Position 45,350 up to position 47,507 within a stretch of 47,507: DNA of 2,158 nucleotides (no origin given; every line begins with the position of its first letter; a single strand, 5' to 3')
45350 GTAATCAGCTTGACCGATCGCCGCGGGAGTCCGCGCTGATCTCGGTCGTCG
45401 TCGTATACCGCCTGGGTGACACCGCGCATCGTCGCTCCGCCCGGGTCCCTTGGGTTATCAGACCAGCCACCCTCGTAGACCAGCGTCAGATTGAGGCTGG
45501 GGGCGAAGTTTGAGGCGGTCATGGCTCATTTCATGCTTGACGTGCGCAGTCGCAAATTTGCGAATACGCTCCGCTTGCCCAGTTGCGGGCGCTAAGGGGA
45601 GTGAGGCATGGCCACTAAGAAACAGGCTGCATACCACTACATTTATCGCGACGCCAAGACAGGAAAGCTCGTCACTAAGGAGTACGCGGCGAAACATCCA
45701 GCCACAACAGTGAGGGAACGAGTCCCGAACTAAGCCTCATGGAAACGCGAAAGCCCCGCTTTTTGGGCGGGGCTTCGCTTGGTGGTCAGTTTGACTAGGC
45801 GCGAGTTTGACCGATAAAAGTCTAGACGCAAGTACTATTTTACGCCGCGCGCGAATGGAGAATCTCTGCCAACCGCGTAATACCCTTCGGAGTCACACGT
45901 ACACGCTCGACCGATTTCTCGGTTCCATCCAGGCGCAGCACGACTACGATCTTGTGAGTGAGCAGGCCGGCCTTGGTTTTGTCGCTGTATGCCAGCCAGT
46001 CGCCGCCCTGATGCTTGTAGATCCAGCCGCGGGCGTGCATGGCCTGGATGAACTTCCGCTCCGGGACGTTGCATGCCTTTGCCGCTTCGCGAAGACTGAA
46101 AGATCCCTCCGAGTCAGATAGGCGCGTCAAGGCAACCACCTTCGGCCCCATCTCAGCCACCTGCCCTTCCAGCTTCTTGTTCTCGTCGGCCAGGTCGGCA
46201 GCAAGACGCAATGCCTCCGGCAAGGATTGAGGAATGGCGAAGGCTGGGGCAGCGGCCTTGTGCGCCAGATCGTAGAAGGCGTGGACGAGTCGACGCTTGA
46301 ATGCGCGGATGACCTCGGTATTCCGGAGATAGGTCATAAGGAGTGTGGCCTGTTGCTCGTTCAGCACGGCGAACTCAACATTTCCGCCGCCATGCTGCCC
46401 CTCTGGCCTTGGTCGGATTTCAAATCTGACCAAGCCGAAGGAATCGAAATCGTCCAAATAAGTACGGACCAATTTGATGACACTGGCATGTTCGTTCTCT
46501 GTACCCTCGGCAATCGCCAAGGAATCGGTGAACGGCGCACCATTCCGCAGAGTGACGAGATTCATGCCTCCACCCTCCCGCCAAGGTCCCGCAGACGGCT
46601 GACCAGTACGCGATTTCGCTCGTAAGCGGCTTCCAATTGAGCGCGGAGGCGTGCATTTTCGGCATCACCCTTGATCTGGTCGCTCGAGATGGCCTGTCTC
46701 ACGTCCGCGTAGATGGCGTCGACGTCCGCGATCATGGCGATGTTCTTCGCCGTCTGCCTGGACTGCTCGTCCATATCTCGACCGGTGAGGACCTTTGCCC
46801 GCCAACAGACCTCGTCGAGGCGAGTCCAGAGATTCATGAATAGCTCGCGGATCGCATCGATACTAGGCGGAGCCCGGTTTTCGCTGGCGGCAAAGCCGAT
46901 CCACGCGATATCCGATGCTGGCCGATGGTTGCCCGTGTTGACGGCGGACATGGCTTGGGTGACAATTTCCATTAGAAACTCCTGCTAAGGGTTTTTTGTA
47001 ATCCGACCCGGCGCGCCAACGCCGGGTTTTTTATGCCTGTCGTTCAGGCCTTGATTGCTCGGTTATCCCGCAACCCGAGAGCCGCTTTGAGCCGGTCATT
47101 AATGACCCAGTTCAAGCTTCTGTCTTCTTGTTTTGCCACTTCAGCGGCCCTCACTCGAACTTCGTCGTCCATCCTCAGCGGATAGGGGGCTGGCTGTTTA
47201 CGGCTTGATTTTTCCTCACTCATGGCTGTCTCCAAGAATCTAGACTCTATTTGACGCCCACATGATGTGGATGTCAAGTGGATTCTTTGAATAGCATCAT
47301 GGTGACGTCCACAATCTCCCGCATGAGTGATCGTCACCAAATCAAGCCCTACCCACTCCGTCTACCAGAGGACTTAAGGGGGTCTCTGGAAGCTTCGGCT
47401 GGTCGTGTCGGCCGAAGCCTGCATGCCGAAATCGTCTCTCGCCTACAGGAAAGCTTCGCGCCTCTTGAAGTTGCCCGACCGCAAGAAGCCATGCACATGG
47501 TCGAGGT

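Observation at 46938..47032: Candidate sar-like antisense RNA over the ribosome-binding site of the gene downstream of arc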

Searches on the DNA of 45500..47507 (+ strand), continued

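Call 106: search_with_rna_model(model_id=R2, sources=[L085, L082, L069, L088, L022, L079, L004, L007, L091, L017], max_evalue=0.01, show_alignments=10)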
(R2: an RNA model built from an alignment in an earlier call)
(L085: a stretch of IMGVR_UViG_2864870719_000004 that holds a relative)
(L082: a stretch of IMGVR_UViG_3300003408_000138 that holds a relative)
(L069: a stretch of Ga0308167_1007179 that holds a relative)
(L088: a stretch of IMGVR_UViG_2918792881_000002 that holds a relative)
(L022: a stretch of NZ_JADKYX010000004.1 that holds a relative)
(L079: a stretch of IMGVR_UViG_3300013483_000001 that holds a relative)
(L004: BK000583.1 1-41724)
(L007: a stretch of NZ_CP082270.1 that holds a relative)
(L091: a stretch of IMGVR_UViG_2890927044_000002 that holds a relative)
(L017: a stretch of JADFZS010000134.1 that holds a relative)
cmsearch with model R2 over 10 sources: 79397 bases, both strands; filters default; matches with E-value up to 0.01: 11.
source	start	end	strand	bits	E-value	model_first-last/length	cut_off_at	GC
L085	540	620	+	64.6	1.6e-18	1-83/83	no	0.48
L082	948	1036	+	46.9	8.4e-13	1-83/83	no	0.55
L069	1379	1467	-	27.1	2.1e-06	1-83/83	no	0.61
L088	1665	1752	+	26.6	2.9e-06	1-83/83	no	0.57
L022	3306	3385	-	25.4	7e-06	1-83/83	no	0.55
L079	908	991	+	24.5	1.5e-05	1-83/83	no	0.51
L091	1653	1736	+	21.5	0.00013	1-83/83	no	0.6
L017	2374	2467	-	21.1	0.00017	1-83/83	no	0.46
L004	15015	15093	-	20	0.0004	1-83/83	no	0.49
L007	3671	3760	-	19.7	0.00049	1-83/83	no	0.63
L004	37845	37956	+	17.1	0.0035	1-83/83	no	0.38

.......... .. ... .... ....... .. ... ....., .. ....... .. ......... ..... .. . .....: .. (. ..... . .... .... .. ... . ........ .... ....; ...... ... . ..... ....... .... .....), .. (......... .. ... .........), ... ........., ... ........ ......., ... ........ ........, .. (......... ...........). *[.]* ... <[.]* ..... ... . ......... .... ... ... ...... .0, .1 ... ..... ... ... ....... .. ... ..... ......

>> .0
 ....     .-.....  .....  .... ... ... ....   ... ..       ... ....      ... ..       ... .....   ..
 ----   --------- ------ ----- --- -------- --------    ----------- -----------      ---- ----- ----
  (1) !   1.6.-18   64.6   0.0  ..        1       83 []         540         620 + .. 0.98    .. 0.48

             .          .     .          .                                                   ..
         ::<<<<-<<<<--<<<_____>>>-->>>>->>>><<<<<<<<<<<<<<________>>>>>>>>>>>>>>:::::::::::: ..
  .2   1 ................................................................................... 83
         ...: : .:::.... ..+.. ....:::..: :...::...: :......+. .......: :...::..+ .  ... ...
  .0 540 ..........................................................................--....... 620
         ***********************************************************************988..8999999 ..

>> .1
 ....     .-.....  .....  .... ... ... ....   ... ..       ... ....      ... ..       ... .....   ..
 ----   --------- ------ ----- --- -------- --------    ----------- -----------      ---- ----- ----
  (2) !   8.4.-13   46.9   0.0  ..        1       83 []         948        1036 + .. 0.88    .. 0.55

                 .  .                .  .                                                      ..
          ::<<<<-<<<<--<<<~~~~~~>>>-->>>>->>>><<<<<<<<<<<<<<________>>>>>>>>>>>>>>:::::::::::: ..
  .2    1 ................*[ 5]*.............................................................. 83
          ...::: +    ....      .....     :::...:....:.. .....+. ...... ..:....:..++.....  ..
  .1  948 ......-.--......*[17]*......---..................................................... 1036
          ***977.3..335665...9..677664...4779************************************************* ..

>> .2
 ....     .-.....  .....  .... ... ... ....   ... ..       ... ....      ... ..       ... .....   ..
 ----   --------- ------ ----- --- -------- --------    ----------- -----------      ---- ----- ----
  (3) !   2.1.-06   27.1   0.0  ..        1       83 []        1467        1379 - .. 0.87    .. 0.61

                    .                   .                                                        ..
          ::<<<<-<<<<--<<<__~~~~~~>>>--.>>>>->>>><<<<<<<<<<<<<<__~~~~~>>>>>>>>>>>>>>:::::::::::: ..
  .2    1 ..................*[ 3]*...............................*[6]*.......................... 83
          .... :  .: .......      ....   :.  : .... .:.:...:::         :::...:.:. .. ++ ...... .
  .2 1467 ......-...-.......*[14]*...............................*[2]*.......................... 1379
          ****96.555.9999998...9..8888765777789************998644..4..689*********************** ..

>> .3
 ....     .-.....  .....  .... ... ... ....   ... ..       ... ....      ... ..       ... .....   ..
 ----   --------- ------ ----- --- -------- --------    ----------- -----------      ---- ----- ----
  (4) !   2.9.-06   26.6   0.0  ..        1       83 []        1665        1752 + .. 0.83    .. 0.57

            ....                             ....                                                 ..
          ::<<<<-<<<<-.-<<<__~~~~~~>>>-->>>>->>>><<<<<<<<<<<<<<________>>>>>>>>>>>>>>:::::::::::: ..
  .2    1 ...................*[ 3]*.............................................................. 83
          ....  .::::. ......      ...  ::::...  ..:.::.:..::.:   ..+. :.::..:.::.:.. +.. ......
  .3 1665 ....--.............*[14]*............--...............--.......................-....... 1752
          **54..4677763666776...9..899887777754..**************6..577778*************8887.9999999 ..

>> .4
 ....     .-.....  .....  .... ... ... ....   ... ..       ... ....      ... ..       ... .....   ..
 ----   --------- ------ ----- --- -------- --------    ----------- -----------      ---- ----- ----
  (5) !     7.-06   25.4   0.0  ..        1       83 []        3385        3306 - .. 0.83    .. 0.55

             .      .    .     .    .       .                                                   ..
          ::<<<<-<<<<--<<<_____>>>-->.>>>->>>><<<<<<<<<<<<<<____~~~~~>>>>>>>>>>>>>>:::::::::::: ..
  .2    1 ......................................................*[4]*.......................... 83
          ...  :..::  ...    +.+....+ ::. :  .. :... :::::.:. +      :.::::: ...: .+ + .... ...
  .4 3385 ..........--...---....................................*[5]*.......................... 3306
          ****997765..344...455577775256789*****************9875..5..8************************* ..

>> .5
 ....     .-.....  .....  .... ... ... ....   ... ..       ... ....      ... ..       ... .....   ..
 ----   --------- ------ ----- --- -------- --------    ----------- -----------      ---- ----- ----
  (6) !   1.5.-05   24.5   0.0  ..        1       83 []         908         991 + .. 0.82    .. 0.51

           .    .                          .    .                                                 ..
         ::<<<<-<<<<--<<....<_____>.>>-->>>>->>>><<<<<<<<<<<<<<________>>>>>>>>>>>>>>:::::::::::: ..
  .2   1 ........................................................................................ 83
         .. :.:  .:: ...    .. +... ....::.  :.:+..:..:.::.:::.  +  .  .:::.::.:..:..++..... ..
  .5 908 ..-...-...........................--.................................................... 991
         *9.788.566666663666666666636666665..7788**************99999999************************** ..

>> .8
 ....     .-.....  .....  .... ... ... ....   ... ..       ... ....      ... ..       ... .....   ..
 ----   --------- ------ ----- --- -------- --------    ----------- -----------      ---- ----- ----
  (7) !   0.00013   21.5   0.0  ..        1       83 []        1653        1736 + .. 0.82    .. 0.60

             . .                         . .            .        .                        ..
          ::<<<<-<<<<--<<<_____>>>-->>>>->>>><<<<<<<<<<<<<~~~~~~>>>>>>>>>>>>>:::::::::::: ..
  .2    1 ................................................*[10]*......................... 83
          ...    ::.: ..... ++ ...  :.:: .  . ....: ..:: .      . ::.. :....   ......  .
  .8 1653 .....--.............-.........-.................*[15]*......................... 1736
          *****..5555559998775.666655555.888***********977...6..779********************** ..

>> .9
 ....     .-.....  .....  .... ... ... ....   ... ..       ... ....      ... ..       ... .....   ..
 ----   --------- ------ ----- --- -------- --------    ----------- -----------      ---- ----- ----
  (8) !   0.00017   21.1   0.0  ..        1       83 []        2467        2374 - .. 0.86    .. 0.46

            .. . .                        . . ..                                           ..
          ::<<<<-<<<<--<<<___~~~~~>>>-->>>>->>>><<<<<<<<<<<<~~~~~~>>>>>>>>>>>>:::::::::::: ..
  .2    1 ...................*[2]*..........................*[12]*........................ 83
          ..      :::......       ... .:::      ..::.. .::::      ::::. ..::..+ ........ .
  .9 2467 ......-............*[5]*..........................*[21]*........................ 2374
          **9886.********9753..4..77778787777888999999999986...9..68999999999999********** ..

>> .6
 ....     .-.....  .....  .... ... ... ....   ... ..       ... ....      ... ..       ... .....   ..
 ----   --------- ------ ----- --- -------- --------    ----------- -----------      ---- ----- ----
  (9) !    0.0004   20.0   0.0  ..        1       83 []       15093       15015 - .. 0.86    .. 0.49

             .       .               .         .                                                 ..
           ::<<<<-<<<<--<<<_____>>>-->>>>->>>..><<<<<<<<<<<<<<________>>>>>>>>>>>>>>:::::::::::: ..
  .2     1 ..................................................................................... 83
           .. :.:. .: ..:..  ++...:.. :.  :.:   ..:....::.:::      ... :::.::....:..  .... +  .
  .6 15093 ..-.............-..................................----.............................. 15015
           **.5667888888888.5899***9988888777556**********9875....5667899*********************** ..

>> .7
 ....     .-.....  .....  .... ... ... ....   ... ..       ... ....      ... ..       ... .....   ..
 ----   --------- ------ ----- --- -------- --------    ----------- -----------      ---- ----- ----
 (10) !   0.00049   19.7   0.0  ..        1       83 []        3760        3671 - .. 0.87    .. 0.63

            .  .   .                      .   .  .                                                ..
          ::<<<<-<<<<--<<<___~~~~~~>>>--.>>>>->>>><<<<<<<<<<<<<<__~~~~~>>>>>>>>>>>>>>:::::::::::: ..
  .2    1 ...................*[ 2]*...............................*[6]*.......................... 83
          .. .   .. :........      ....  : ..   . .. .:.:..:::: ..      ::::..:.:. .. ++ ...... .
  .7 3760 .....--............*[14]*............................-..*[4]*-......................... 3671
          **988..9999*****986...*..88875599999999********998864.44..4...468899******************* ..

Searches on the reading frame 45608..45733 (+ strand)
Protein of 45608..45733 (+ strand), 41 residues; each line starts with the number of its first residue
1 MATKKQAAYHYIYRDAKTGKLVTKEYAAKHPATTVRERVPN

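Call 59: search_protein_families(library=phrogs, proteins=[window:45608-45733:+], max_evalue=0.01)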
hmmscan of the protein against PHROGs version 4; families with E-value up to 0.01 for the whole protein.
window:45608-45733:+ (41 aa): 0 families

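Call 110: search_protein_families(library=pfam, proteins=[window:45608-45733:+], max_evalue=10)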
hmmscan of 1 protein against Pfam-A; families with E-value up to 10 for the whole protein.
window:45608-45733:+ (41 aa): 0 families

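Call 112: find_homologous_proteins(query=window:45608-45733:+)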
Query window:45608-45733:+ (41 aa): 5 proteins with E <= 0.001 among 7 candidates.
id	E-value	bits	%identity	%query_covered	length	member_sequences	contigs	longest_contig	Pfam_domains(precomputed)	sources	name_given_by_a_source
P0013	3.1e-19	83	100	100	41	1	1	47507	-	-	-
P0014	7.5e-14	67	85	95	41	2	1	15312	-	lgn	-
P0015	2.8e-13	65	82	95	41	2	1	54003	-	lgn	-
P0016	7.5e-13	64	78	100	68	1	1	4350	-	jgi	jgi:hypothetical protein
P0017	1.3e-7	48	69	88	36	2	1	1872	-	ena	-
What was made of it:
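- orf41 is a conserved gene (78-85% identical homologues, call 112).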

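Call 113: find_encoding_contigs(protein=P0015, flank=3000, max_places=2)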
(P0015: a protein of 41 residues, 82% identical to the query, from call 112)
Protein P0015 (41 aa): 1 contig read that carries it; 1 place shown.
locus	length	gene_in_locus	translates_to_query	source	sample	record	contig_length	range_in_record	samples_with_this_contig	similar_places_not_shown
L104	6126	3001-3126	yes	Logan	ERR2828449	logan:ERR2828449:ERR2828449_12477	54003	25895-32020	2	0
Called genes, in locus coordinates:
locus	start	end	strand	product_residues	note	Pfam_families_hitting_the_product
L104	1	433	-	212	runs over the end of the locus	PF18894:PhageMetallopep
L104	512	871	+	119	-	-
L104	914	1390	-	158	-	-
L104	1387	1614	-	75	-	-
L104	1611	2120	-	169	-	-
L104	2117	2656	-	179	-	PF00182:Glyco_hydro_19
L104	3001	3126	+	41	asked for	-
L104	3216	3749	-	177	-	-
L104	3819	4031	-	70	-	-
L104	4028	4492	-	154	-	-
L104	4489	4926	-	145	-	PF07102:YbcO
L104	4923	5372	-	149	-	-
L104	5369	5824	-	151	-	-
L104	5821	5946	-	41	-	-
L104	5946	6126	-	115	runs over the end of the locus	-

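Call 114: find_encoding_contigs(protein=P0014, flank=3000, max_places=2)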
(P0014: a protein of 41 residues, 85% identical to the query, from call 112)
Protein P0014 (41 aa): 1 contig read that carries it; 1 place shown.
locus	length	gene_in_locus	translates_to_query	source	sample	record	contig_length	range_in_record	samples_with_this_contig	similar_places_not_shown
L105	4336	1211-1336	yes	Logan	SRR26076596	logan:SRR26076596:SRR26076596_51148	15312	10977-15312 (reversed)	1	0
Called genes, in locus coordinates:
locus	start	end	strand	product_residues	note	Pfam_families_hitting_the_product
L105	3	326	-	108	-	?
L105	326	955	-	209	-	PF05838:Glyco_hydro_108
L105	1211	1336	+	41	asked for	-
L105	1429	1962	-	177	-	-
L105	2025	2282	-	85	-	-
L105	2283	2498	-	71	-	-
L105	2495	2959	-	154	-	-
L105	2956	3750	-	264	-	-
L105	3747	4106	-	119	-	PF07102:YbcO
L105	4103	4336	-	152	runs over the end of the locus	-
